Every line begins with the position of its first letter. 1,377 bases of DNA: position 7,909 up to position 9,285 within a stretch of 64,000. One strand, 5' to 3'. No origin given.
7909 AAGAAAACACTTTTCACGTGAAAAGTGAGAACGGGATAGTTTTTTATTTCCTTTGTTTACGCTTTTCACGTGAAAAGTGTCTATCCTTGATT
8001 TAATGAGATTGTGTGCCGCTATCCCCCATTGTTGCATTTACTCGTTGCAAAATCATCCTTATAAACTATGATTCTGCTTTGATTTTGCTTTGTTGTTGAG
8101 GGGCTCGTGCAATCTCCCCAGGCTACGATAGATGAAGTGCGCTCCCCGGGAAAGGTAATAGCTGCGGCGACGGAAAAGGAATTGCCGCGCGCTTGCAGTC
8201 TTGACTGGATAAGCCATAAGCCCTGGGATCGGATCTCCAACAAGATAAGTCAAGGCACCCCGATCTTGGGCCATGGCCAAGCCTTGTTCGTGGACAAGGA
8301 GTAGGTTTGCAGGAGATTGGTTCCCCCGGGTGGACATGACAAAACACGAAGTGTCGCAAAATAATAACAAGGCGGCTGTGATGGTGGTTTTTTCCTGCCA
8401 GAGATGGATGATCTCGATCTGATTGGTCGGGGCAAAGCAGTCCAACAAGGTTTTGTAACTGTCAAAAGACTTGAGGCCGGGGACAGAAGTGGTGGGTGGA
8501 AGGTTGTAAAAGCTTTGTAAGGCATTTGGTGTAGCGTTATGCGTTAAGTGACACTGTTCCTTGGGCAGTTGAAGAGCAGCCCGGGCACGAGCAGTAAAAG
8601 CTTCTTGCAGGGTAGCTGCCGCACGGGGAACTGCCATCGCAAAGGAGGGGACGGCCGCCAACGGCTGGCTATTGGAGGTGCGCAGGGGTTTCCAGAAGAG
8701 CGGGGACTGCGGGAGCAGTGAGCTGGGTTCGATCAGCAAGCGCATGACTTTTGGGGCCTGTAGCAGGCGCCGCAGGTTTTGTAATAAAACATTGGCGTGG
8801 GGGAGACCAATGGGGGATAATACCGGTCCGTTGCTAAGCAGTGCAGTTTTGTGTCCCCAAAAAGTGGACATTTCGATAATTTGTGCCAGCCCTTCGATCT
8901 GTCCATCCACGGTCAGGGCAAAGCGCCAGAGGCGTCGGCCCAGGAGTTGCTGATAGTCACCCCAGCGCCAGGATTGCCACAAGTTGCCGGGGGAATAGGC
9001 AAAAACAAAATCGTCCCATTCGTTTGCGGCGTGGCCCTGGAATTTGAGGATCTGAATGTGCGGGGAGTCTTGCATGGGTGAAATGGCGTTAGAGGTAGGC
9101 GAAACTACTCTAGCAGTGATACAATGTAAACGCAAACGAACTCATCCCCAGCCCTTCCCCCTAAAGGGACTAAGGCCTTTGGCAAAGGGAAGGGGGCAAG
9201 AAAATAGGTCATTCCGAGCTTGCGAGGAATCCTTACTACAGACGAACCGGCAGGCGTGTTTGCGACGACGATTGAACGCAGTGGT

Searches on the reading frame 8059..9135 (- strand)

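Call 85: search_protein_families(library=pfam, proteins=[window:8059-9135:-], max_evalue=0.001)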
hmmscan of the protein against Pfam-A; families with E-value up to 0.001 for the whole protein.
window:8059-9135:- (358 aa): 1 family
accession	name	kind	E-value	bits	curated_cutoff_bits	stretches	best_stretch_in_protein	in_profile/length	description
PF02388.22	FemAB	-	0.00013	21.4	24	1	37-142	3-109/406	FemAB family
